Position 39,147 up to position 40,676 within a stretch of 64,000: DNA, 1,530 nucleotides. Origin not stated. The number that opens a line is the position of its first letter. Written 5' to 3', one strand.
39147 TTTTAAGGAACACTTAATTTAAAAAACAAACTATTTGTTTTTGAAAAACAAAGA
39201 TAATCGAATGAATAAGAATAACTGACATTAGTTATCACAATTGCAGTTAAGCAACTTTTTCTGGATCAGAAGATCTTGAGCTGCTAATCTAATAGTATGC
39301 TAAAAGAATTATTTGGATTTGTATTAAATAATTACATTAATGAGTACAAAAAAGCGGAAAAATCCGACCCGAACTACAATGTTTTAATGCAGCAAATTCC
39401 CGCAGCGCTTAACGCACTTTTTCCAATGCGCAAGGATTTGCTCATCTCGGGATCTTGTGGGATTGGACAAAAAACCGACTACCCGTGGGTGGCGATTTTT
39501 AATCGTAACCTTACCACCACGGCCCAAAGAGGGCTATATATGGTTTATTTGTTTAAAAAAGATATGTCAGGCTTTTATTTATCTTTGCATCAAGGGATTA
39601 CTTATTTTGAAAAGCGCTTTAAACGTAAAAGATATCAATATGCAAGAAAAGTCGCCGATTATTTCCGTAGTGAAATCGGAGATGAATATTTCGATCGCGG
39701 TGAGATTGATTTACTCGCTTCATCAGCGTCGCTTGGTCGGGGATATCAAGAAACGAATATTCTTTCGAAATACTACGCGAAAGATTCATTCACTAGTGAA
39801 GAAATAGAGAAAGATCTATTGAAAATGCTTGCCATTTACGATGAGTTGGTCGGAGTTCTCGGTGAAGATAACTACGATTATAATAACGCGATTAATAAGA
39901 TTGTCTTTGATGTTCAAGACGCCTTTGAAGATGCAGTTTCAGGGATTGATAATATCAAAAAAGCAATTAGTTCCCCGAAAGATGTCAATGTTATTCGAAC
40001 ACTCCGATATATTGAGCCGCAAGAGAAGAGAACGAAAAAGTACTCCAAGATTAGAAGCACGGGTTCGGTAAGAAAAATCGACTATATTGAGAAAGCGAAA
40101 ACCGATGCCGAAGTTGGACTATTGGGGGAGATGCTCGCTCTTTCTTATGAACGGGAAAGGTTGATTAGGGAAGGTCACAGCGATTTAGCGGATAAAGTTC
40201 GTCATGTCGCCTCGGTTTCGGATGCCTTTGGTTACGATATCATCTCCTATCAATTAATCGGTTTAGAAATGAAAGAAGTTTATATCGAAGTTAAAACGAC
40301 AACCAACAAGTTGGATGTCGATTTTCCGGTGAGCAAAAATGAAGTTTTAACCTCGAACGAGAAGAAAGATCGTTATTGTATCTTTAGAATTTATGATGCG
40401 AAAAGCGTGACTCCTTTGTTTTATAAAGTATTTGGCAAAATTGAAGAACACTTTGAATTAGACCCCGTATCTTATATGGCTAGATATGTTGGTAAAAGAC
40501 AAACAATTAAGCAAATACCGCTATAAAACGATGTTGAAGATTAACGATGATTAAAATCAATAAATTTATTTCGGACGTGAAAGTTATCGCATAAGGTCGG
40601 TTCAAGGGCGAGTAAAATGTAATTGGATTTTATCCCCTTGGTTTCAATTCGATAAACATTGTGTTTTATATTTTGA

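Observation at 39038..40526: Solitary McrB-N-like (DUF3578) plus DUF3883 gene inserted between sugar operons, a candidate single-protein defence system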

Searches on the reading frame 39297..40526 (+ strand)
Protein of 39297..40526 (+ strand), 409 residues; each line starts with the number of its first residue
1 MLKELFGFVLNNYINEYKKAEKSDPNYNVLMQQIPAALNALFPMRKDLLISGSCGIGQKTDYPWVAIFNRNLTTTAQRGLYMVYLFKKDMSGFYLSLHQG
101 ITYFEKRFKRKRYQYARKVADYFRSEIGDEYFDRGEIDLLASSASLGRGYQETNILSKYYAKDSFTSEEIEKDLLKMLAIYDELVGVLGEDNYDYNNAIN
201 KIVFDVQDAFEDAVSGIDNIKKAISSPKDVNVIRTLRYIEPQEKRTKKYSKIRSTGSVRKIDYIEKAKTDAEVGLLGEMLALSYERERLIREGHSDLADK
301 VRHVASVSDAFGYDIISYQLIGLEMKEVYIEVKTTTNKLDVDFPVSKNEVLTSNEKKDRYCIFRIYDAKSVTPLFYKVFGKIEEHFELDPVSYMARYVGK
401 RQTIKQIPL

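Call 3: search_protein_families(library=pfam, proteins=[window:39297-40526:+], max_evalue=1)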
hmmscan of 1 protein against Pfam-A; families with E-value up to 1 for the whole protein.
window:39297-40526:+ (409 aa): 2 families
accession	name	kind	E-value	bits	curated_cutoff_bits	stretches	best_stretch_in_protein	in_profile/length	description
PF12102.13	MrcB_N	-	3e-44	151.3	25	1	9-185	2-182/183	MrcB-like, N-terminal domain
PF13020.12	NOV_C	-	4.2e-16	59.2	22.1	1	277-372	1-86/91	Protein NO VEIN, C-terminal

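Call 4: search_protein_families(library=padloc, proteins=[window:39297-40526:+], max_evalue=1)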
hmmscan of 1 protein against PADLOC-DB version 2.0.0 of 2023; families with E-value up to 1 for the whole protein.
window:39297-40526:+ (409 aa): 8 families
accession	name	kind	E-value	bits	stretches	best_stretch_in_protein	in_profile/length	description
PDLC05008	PDC-S36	-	4.6e-38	129.5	1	206-396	88-278/280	-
PDLC04021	PD-T4-1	-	4.6e-19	66.6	1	237-397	213-377/383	-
PDLC03964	TmtA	-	7.6e-13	45.4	1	93-394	1241-1531/1538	-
PDLC04022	PD-T4-1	-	6.9e-11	39.9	1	258-397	68-210/216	-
PDLC03972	TmtA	-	1.2e-08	31.5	1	182-375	1086-1278/1302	-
PDLC03971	TmtA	-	1.2e-06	24.3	1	240-365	1613-1741/1782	-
PDLC03965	TmtA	-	2.4e-06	23.8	1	241-376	1214-1331/1370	-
PDLC03966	TmtA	-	1.7e-05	20.8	1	255-378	1507-1625/1655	-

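Call 5: search_protein_families(library=ncbifam, proteins=[window:39297-40526:+], max_evalue=1)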
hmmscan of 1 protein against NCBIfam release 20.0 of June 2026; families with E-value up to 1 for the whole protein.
window:39297-40526:+ (409 aa): 0 families

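Call 10: find_homologous_proteins(query=window:39297-40526:+)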
Query window:39297-40526:+ (409 aa): 458 proteins with E <= 0.001 among 6003 candidates; the best 120 are listed.
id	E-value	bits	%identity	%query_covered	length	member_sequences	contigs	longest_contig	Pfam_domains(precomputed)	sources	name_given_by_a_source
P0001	4.3e-267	903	100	100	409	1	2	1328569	PF13020.13,PF12102.14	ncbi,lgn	ncbi:MAG: MrcB family domain-containing protein [Bacilli bacterium]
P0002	1.4e-210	717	77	99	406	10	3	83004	PF13020.13,PF12102.14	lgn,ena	-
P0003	2.0e-210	717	78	98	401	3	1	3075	PF13020.13,PF12102.14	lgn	-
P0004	4.7e-210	716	77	98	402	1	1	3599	PF13020.13,PF12102.14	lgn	-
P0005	1.0e-204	698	77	98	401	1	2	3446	PF13020.13,PF12102.14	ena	-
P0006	3.3e-204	696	76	98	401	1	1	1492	PF13020.13,PF12102.14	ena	-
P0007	3.4e-204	696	76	98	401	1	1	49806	PF13020.13,PF12102.14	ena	-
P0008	4.3e-204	696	76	98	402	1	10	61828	PF13020.13,PF12102.14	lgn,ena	-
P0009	4.5e-204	696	76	98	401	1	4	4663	PF13020.13,PF12102.14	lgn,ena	-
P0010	3.9e-203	693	76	98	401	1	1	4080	PF13020.13,PF12102.14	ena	-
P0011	1.2e-202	691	74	99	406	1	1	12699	PF13020.13,PF12102.14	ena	-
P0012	5.9e-202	689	75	98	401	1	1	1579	PF13020.13,PF12102.14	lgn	-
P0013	1.1e-201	688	74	98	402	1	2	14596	PF13020.13,PF12102.14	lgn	-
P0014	5.7e-201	686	74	99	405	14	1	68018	PF13020.13,PF12102.14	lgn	-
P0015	1.3e-200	684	74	98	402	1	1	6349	PF13020.13,PF12102.14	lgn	-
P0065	8.1e-154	530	61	97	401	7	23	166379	PF13020.13,PF12102.14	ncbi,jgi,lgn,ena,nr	ncbi:MAG: DUF3578 domain-containing protein [Bacilli bacterium]|jgi:hypothetical protein|nr:DUF3578 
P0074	4.2e-135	469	54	97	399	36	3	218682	PF13020.13,PF12102.14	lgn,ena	-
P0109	1.1e-102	362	46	98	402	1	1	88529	PF13020.13,PF12102.14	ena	-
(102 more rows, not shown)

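Call 11: search_solved_structures(query=window:39297-40526:+, max_evalue=1, show_alignments=3)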
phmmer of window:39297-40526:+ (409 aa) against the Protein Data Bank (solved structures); distinct sequences matched with E-value up to 1: 1.
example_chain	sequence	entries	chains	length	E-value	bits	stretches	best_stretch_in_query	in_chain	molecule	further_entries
3ssc_A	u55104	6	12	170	0.089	15.1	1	46-130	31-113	5-methylcytosine-specific restriction enzyme B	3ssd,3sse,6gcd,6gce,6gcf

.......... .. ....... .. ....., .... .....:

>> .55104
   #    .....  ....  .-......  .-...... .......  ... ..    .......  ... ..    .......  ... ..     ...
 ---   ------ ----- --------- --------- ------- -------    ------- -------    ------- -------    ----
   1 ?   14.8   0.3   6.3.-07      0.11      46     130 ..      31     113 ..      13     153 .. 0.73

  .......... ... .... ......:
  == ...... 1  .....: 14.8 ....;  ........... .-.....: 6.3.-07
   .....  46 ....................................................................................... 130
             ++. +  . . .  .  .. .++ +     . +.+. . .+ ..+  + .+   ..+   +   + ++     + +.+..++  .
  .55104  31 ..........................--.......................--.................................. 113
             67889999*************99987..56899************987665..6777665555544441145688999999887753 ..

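Call 22: find_encoding_contigs(protein=window:39297-40526:+, flank=10000, max_places=4)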
Protein window:39297-40526:+ (409 aa): 4 contigs read that carry it; 1 place shown.
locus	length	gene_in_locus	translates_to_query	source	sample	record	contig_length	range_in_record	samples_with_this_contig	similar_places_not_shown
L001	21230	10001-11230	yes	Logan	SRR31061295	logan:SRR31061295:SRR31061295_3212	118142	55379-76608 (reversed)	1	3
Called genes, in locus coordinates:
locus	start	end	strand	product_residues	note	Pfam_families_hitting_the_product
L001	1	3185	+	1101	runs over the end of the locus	PF09479:Flg_new, PF03629:SASA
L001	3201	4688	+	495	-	PF00005:ABC_tran, PF17912:OB_MalK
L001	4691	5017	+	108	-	-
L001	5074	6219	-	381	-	-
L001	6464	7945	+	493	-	PF00370:FGGY_N, PF02782:FGGY_C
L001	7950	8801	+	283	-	PF01116:F_bP_aldolase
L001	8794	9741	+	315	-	PF14486:DUF4432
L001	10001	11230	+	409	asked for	PF12102:MrcB_N, PF13020:NOV_C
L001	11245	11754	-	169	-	-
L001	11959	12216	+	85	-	PF05025:RbsD_FucU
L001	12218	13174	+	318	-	PF00480:ROK, PF01869:BcrAD_BadFG (faint)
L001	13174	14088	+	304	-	PF20511:PMI_typeI_cat, PF21621:MPI_cupin_dom (weak)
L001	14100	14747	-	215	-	PF00657:Lipase_GDSL, PF13472:Lipase_GDSL_2, PF16255:Lipase_GDSL_lke (weak)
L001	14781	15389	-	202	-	PF00657:Lipase_GDSL, PF13472:Lipase_GDSL_2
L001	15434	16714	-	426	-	-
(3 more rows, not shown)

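Call 23: find_encoding_contigs(protein=P0002, flank=8000, max_places=3)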
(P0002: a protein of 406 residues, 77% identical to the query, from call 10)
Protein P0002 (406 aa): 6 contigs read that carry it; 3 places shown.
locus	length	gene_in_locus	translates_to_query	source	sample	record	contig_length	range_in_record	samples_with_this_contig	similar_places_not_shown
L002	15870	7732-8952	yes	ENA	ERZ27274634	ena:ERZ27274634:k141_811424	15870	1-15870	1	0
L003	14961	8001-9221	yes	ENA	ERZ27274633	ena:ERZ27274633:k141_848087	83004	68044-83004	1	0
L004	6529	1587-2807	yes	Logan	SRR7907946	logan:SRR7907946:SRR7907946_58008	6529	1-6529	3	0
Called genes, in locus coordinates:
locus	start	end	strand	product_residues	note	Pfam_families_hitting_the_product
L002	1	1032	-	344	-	?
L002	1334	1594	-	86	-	-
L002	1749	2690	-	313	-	PF20586:DUF6788, PF02661:Fic (faint)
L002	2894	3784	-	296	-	PF12728:HTH_17 (faint), PF02661:Fic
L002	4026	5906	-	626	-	-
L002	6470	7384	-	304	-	PF14022:DUF4238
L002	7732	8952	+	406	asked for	PF12102:MrcB_N, PF13020:NOV_C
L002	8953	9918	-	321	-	PF11185:DUF2971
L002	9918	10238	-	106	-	PF12643:MazG-like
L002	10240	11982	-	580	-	PF09848:SLFN-g3_helicase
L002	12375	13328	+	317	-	PF01420:Methylase_S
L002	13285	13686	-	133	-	PF01420:Methylase_S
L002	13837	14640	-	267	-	PF00589:Phage_integrase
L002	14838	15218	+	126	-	PF01420:Methylase_S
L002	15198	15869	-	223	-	?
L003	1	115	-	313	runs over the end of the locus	PF02645:DegV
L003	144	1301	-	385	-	PF12323:HTH_OrfB_IS605, PF01385:OrfB_IS605, PF07282:Cas12f1-like_TNB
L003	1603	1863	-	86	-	-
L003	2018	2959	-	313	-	PF20586:DUF6788, PF02661:Fic (faint)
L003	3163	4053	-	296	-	PF12728:HTH_17 (faint), PF02661:Fic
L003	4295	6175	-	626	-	-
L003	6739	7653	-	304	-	PF14022:DUF4238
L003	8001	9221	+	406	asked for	PF12102:MrcB_N, PF13020:NOV_C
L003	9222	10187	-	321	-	PF11185:DUF2971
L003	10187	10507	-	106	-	PF12643:MazG-like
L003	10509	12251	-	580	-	PF09848:SLFN-g3_helicase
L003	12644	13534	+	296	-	PF01420:Methylase_S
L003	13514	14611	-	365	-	PF01420:Methylase_S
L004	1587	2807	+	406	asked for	PF12102:MrcB_N, PF13020:NOV_C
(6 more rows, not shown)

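Call 24: find_encoding_contigs(protein=P0014, flank=8000, max_places=2)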
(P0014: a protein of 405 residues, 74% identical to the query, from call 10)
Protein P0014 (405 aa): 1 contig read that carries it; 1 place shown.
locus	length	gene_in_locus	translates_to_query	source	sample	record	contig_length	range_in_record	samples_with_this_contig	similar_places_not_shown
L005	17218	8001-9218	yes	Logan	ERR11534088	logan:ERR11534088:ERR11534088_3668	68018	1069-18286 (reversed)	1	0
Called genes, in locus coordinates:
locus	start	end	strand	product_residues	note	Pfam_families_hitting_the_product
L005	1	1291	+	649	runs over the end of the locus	-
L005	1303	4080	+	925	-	-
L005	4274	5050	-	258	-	PF01381:HTH_3, PF12844:HTH_19, PF13443:HTH_26, PF07853:DUF1648, PF13630:SdpI (weak)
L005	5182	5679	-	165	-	-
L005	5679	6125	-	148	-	-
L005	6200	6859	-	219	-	PF03703:bPH_2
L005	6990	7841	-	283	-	-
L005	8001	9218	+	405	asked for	PF12102:MrcB_N, PF13020:NOV_C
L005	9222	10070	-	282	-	PF01844:HNH, PF14279:HNH_5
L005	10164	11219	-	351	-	PF02661:Fic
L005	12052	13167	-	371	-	-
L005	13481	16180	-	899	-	PF13401:AAA_22 (faint), PF01443:Viral_helicase1, PF13086:AAA_11 (faint), PF13173:AAA_14 (weak), PF13245:AAA_19, PF13604:AAA_30, PF01443:Viral_helicase1 (weak), PF13538:UvrD_C_2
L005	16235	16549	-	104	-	PF11867:T1RH-like_C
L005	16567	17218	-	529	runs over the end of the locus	PF18766:SWI2_SNF2, PF22679:T1R_D3-like, PF11867:T1RH-like_C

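Call 25: find_encoding_contigs(protein=P0065, flank=8000, max_places=4)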
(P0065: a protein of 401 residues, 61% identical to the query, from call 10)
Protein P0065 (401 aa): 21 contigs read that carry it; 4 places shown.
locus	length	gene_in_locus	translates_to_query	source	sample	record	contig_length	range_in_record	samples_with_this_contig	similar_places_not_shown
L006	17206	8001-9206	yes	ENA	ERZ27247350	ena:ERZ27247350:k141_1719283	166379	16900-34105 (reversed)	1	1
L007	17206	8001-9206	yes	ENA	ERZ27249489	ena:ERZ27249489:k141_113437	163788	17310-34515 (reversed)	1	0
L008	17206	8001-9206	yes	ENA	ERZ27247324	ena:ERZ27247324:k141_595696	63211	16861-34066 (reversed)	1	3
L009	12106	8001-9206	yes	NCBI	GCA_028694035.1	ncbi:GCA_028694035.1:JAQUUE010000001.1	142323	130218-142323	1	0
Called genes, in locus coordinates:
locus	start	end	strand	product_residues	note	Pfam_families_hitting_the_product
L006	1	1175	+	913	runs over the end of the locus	PF00133:tRNA-synt_1, PF09334:tRNA-synt_1g, PF01921:tRNA-synt_1f (weak), PF08264:Anticodon_1, PF06827:zf-FPG_IleRS (weak)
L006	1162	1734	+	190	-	PF01252:Peptidase_A8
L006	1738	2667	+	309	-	PF00849:PseudoU_synth_2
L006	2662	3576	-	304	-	PF11858:DUF3378, PF01351:RNase_HII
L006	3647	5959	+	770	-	PF00488:MutS_V, PF01713:Smr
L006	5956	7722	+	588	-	PF01541:GIY-YIG, PF27096:UvrC_M, PF22920:UvrC_RNaseH, PF08459:UvrC_RNaseH_dom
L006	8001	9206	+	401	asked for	PF12102:MrcB_N, PF13020:NOV_C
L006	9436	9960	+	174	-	-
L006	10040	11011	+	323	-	PF00005:ABC_tran, PF13175:AAA_15 (faint), PF13304:AAA_21 (weak)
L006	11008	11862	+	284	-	PF01061:ABC2_membrane, PF12698:ABC2_membrane_3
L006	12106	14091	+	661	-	PF09479:Flg_new (weak), PF25390:WD40_RLD, PF13540:RCC1_2, PF25384:Alsin_RLD (weak), PF00415:RCC1, PF13540:RCC1_2 (weak), PF00415:RCC1, PF25390:WD40_RLD, +1 more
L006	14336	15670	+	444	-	PF00860:Xan_ur_permease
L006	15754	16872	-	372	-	PF00990:GGDEF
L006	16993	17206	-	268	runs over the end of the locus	PF00106:adh_short, PF13561:adh_short_C2, PF08643:DUF1776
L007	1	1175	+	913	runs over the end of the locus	PF00133:tRNA-synt_1, PF09334:tRNA-synt_1g, PF01921:tRNA-synt_1f (weak), PF08264:Anticodon_1, PF06827:zf-FPG_IleRS (weak)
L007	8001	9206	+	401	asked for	PF12102:MrcB_N, PF13020:NOV_C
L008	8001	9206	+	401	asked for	PF12102:MrcB_N, PF13020:NOV_C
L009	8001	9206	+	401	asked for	PF12102:MrcB_N, PF13020:NOV_C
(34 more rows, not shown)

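Call 27: find_encoding_contigs(protein=P0074, flank=8000, max_places=2)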
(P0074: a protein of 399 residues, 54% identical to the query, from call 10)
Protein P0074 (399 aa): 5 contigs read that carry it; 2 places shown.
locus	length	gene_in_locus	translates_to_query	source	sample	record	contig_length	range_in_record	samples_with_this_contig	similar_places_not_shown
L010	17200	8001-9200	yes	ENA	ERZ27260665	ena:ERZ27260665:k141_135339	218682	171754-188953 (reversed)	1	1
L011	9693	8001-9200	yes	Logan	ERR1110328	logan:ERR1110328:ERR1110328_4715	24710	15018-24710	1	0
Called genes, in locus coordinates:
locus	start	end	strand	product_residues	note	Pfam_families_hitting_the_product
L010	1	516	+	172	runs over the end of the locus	PF18186:SLATT_4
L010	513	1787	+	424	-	PF18144:SMODS, PF22600:MTPAP-like_central (faint), PF01909:NTP_transf_2 (weak), PF18134:AGS_C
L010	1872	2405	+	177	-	-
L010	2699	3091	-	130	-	-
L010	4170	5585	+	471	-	PF04326:SLFN_AlbA_2, PF13749:HATPase_c_4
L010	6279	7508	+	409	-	PF01637:ATPase_2 (weak), PF13173:AAA_14, PF13635:DUF4143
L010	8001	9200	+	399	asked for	PF12102:MrcB_N, PF13020:NOV_C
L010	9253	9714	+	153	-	PF00636:Ribonuclease_3 (weak)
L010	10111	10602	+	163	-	PF14436:EndoU_bacteria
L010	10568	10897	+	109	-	-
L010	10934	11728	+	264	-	-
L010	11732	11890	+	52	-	-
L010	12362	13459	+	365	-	PF02661:Fic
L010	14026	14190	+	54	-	-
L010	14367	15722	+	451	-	PF13173:AAA_14, PF13635:DUF4143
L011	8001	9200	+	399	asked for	PF12102:MrcB_N, PF13020:NOV_C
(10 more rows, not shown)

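Call 28: find_encoding_contigs(protein=P0109, flank=8000, max_places=2)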
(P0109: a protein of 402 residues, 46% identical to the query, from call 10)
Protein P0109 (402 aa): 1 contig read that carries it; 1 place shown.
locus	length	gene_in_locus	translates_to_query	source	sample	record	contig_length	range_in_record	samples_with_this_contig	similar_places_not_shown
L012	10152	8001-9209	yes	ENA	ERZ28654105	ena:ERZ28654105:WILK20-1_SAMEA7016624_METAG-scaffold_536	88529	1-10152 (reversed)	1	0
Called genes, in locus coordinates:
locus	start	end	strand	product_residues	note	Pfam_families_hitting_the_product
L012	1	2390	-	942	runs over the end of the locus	-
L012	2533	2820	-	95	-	-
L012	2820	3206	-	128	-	-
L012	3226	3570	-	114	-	PF01155:HypA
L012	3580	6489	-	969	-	PF00037:Fer4 (weak), PF12837:Fer4_6 (weak), PF14691:Fer4_20, PF01946:Thi4 (weak), PF01266:DAO (weak), PF07992:Pyr_redox_2, PF12831:FAD_oxidored (weak), PF13450:NAD_binding_8, +5 more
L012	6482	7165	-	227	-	PF03308:MeaB (weak), PF00009:GTP_EFTU (faint), PF02492:cobW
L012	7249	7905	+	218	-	PF03308:MeaB (weak), PF02492:cobW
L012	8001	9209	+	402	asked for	PF12102:MrcB_N, PF13020:NOV_C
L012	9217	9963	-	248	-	-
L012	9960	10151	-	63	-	?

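Call 30: predict_structure(alignment_id=A1)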
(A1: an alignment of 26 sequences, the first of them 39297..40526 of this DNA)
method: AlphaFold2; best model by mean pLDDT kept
length: 409 residues; sequences in the alignment: 26
mean_pLDDT: 82.8   pTM: 0.57
mean pLDDT of the five models: 82.8, 79.6, 76.3, 71.1, 70.4
residues with pLDDT >= 90: 144; 70-90: 203; 50-70: 47; < 50: 15
segments of 3 or more residues with pLDDT < 50: 57-59, 255-257, 402-409
pLDDT, mean of each block of 10 residues (from residue 1): 90 70 85 93 90 65 86 81 83 78 77 85 89 84 73 90 89 94 88 81 73 87 79 87 58 53 79 90 96 94 74 93 94 89 87 93 93 94 87 79 38
secondary structure, 60 per line:
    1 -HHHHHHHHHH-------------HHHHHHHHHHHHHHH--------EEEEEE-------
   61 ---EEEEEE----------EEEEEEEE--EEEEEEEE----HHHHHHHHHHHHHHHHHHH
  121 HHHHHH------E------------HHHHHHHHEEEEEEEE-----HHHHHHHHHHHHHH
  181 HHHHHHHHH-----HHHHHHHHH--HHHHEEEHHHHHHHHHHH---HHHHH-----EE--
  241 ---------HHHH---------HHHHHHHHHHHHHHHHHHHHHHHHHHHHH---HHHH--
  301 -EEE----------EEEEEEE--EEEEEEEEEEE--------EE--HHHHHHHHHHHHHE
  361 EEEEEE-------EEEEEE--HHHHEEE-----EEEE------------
elements in order: H2-11 H25-39 E48-53 E64-69 E80-87 E90-97 H102-126 H146-153 E154-161 H167-189 H195-203 H206-209 E210-212 H213-223 H227-231 H250-253 H263-291 H295-298 E302-304 E315-321 E324-334 H347-359 E360-366 E374-379 H382-385 E386-388 E394-397
